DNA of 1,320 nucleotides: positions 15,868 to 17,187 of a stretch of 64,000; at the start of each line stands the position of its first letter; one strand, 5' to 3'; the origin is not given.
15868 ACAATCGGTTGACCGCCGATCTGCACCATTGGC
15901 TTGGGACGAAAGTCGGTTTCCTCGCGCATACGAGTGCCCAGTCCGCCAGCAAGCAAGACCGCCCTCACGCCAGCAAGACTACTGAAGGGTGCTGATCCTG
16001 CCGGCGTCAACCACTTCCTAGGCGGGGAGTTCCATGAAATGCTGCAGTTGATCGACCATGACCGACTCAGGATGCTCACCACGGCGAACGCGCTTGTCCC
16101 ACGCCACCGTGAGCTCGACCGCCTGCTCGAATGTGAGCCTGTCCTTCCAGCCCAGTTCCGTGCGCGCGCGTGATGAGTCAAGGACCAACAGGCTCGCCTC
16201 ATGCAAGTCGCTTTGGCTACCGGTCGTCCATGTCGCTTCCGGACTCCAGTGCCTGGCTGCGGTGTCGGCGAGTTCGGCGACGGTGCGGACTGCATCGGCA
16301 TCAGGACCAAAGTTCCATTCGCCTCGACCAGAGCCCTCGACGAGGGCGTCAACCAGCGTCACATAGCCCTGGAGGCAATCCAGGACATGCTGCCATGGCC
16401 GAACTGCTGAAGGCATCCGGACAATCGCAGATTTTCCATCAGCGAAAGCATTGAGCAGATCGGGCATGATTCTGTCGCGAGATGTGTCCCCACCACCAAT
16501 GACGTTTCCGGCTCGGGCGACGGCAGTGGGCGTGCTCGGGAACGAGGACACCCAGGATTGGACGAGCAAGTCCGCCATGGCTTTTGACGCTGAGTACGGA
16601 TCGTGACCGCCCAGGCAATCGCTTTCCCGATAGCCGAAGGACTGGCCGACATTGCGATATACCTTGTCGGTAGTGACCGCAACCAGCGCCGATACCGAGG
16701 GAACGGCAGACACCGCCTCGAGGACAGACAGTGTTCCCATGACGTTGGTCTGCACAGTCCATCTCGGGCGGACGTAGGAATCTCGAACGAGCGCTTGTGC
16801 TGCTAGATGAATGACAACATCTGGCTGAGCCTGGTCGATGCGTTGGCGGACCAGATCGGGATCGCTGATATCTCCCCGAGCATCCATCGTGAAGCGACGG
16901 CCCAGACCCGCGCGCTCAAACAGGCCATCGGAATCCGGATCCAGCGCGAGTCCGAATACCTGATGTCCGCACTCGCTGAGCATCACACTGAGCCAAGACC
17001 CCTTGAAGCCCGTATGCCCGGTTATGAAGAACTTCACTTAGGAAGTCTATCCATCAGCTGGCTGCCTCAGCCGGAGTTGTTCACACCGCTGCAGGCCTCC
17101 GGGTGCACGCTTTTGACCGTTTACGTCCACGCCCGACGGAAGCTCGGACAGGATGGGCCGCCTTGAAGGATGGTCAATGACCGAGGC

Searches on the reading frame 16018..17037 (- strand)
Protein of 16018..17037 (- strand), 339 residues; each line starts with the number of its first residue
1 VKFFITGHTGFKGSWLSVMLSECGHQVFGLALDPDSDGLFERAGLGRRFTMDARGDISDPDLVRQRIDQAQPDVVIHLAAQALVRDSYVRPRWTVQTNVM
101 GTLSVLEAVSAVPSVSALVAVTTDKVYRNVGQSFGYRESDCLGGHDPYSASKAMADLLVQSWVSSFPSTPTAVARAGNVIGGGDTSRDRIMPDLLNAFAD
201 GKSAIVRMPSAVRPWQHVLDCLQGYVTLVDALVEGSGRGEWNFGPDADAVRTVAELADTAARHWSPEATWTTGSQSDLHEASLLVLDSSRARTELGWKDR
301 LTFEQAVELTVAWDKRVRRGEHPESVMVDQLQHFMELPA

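Call 19: search_protein_families(library=pfam, max_evalue=0.00001, proteins=[window:16018-17037:-])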
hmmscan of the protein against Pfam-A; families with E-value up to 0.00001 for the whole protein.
window:16018-17037:- (339 aa): 6 families
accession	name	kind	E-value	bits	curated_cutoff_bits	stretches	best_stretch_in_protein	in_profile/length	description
PF16363.11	GDP_Man_Dehyd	-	2.8e-37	129.4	27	1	4-308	1-330/332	GDP-mannose 4,6 dehydratase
PF01370.27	Epimerase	-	1.4e-36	126.6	20.9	1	4-243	2-239/240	NAD dependent epimerase/dehydratase family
PF02719.21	Polysacc_synt_2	-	5.1e-11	42.7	20.2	1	53-181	59-173/293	Polysaccharide biosynthesis protein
PF04321.23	RmlD_sub_bind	-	4.1e-09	36.4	27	1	1-161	1-138/287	RmlD substrate binding domain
PF07993.18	NAD_binding_4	-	3.8e-07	30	20.1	1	55-186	68-217/258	Male sterility protein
PF01073.25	3Beta_HSD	-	2.2e-06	27.3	22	1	5-160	2-158/280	3-beta hydroxysteroid dehydrogenase/isomerase family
